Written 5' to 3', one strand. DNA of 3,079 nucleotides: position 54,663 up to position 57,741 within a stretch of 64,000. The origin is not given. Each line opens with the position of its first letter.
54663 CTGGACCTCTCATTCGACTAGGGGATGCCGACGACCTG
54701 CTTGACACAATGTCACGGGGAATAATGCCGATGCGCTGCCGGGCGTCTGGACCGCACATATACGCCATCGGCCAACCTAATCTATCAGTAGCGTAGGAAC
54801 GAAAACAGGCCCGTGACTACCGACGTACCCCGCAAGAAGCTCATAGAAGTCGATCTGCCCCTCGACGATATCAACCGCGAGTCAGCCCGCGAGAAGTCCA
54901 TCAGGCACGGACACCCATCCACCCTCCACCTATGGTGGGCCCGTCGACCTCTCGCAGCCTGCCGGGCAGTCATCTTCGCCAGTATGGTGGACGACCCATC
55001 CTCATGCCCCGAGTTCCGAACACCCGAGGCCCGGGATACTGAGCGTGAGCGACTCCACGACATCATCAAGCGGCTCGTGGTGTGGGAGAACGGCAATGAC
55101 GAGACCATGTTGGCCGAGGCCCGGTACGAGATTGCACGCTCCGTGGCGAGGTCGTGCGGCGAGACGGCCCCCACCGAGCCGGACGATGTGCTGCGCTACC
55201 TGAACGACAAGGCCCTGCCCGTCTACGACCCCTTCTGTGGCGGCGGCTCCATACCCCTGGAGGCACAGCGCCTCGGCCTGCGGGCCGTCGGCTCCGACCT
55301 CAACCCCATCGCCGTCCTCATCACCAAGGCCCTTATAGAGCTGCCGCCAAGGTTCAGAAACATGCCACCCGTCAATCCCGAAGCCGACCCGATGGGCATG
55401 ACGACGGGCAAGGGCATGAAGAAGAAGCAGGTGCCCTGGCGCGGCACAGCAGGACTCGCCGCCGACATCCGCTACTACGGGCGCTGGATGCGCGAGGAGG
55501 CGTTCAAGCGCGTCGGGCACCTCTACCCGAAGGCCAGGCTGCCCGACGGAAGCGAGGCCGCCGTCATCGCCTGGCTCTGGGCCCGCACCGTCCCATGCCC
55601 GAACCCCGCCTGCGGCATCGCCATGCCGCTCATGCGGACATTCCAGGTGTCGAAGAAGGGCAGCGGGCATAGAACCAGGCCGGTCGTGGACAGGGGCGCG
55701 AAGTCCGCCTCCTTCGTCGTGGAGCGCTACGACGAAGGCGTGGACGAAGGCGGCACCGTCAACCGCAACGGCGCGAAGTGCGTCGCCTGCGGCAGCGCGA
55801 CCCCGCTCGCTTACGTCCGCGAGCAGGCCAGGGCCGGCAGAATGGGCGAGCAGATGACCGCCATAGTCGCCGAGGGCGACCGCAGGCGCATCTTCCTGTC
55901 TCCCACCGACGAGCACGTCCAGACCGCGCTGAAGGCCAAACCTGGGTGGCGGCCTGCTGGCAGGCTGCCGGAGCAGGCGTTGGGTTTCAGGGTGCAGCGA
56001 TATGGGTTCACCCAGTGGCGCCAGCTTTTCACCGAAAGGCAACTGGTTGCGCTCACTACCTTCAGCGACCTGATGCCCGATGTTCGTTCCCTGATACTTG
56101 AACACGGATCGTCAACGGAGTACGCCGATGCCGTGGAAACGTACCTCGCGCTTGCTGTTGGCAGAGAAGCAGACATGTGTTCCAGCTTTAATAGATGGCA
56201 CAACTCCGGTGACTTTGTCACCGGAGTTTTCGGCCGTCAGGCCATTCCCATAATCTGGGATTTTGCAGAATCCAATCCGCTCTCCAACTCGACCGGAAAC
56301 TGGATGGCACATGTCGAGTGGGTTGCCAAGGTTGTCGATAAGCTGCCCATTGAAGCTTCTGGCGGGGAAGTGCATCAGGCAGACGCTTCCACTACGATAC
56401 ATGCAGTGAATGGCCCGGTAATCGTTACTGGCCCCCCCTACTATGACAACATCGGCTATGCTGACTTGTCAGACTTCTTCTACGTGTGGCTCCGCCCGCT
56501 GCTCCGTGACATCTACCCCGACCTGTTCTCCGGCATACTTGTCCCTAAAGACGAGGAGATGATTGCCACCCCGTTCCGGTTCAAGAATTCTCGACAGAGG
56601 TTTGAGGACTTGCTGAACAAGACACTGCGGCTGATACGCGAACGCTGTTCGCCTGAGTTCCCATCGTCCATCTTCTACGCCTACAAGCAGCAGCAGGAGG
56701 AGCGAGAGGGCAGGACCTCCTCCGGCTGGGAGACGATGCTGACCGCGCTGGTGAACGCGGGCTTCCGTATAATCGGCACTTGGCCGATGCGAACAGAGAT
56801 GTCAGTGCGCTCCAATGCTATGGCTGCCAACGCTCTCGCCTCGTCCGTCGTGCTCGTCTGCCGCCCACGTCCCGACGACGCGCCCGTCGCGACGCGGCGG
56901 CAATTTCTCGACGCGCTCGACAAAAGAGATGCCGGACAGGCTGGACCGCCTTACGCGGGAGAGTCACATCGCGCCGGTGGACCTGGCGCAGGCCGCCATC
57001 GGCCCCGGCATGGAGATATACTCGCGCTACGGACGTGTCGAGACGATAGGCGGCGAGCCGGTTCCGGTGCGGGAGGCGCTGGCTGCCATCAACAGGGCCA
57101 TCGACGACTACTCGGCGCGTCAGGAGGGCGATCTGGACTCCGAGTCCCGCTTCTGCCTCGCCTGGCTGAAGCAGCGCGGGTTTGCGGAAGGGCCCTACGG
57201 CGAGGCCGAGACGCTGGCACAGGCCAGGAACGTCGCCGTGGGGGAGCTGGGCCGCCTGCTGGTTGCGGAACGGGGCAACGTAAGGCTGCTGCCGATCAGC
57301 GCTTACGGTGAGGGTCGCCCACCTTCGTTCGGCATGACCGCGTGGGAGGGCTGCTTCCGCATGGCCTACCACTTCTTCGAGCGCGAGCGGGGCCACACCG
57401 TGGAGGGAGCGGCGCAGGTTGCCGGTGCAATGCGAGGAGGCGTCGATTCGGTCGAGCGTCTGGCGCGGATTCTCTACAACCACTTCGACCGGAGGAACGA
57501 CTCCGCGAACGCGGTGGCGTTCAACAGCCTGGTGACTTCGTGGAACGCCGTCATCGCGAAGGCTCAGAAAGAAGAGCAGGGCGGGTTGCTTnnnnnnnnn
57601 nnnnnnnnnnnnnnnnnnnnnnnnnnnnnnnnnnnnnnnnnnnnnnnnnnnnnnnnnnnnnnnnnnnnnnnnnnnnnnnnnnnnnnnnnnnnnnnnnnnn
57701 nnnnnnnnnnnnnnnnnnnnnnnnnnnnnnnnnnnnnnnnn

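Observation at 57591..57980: Minimal GIY-YIG nuclease translationally coupled to the methyltransferase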

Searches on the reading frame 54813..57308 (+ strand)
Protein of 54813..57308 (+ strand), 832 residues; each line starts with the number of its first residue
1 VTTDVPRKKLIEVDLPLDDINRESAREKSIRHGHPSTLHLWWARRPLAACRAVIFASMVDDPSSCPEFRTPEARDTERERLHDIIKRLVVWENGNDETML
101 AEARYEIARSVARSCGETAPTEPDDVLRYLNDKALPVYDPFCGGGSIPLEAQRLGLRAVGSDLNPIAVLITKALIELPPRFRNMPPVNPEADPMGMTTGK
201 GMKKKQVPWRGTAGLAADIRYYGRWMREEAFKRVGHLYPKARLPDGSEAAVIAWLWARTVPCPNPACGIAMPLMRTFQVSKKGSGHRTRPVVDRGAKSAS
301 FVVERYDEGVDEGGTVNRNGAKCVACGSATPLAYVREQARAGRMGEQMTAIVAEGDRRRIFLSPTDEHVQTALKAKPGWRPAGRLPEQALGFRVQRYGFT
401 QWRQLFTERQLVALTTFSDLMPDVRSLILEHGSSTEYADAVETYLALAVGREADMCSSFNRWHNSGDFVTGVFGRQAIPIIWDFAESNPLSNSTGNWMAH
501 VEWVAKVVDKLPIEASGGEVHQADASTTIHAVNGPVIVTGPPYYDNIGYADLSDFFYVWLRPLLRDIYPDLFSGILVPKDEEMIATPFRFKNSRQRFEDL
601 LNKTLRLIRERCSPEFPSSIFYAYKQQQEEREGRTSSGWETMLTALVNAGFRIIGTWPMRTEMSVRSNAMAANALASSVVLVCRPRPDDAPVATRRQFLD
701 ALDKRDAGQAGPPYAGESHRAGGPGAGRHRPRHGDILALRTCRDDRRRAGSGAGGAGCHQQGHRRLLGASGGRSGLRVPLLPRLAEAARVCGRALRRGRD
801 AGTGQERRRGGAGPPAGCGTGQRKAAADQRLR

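Call 3: search_protein_families(library=pfam, proteins=[window:54813-57308:+], max_evalue=1)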
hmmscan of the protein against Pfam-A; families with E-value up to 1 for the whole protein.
window:54813-57308:+ (832 aa): 4 families
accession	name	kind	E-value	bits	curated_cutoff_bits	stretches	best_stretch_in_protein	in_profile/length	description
PF06634.17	DUF1156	-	1.5e-28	99.2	24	1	15-83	2-72/73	Protein of unknown function (DUF1156)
PF02086.21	MethyltransfD12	-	0.00035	20.8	22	1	136-177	23-64/253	D12 class N6 adenine-specific DNA methyltransferase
PF01170.24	UPF0020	-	0.00082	19.6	22.3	1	136-158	31-53/197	RMKL-like, methyltransferase domain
PF01555.25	N6_N4_Mtase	-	0.15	12.5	26.7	1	137-168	185-216/221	DNA methylase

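Call 5: search_protein_families(library=padloc, proteins=[window:54813-57308:+], max_evalue=0.1)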
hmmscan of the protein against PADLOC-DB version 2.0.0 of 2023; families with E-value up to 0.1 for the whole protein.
window:54813-57308:+ (832 aa): 25 families
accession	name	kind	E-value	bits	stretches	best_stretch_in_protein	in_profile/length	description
PDLC00660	HmaB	-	7.1e-239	793.4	1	7-704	8-742/967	DNA-adenine methylase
PDLC00661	HmaB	-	2.9e-236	784.7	1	7-704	7-742/973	DNA-adenine methylase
PDLC03233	MTase_II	-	9e-36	121.7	2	230-697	189-655/731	Type II methyltransferase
PDLC03352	MTase_II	-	1.5e-25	87.3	3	400-568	413-600/1023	Type II methyltransferase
PDLC02189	DUF1156_MTase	-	8.2e-21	71.9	2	137-173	167-203/944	-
PDLC03314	MTase_II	-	6.5e-10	35.7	2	137-172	167-202/944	Type II methyltransferase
PDLC03364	MTase_II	-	1.3e-07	28.9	1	135-181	60-107/380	Type II methyltransferase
PDLC03322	MTase_II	-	1.4e-06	25.5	1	133-173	64-104/446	Type II methyltransferase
PDLC03367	MTase_II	-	4.2e-06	23.4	1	137-176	45-84/633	Type II methyltransferase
PDLC03325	MTase_II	-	5.1e-05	20.2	1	136-173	94-131/426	Type II methyltransferase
PDLC03380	MTase_II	-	0.00011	19.6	1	108-175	31-98/393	Type II methyltransferase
PDLC03224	MTase_II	-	0.00017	18.7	1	136-173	96-133/481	Type II methyltransferase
PDLC03239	MTase_II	-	0.00029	17.7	1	130-172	89-131/442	Type II methyltransferase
PDLC03351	MTase_II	-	0.00071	16.8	1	111-168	124-181/348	Type II methyltransferase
PDLC03339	MTase_II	-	0.00083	16.2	1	130-178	226-274/399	Type II methyltransferase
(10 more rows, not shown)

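Call 6: search_protein_families(library=ncbifam, proteins=[window:54813-57308:+], max_evalue=0.1)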
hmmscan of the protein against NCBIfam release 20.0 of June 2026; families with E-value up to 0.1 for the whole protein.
window:54813-57308:+ (832 aa): 2 families
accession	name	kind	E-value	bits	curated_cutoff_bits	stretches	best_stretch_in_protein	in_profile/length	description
NF042963.1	DUF1156_antiphage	equivalog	4.4e-34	117.8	1000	3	395-570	456-610/960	anti-phage-associated DUF1156 domain-containing protein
TIGR01177.1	TIGR01177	hypoth_equivalog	0.0022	17.4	316.55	1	137-164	186-213/330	TIGR01177 family methyltransferase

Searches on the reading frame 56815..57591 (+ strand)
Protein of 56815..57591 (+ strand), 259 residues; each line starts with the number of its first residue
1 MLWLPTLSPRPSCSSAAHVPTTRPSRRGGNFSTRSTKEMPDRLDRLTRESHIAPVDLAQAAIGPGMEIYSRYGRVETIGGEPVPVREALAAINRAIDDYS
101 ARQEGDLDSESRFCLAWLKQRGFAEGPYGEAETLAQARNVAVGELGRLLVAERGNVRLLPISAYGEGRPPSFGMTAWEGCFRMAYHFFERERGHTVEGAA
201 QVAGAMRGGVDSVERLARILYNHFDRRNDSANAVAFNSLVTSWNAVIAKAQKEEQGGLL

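Call 3: search_protein_families(library=pfam, proteins=[window:56815-57591:+], max_evalue=1)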
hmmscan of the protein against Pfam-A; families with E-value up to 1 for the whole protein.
window:56815-57591:+ (259 aa): 0 families

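Call 5: search_protein_families(library=padloc, proteins=[window:56815-57591:+], max_evalue=0.1)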
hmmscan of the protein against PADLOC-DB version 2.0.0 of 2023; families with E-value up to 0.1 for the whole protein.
window:56815-57591:+ (259 aa): 2 families
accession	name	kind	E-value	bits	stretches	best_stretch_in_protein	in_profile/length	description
PDLC00661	HmaB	-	7.2e-47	157.8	1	25-253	732-962/973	DNA-adenine methylase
PDLC00660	HmaB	-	1e-46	157.4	1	25-254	732-957/967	DNA-adenine methylase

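Call 6: search_protein_families(library=ncbifam, proteins=[window:56815-57591:+], max_evalue=0.1)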
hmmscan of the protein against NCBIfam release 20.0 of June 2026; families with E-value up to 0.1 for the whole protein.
window:56815-57591:+ (259 aa): 0 families
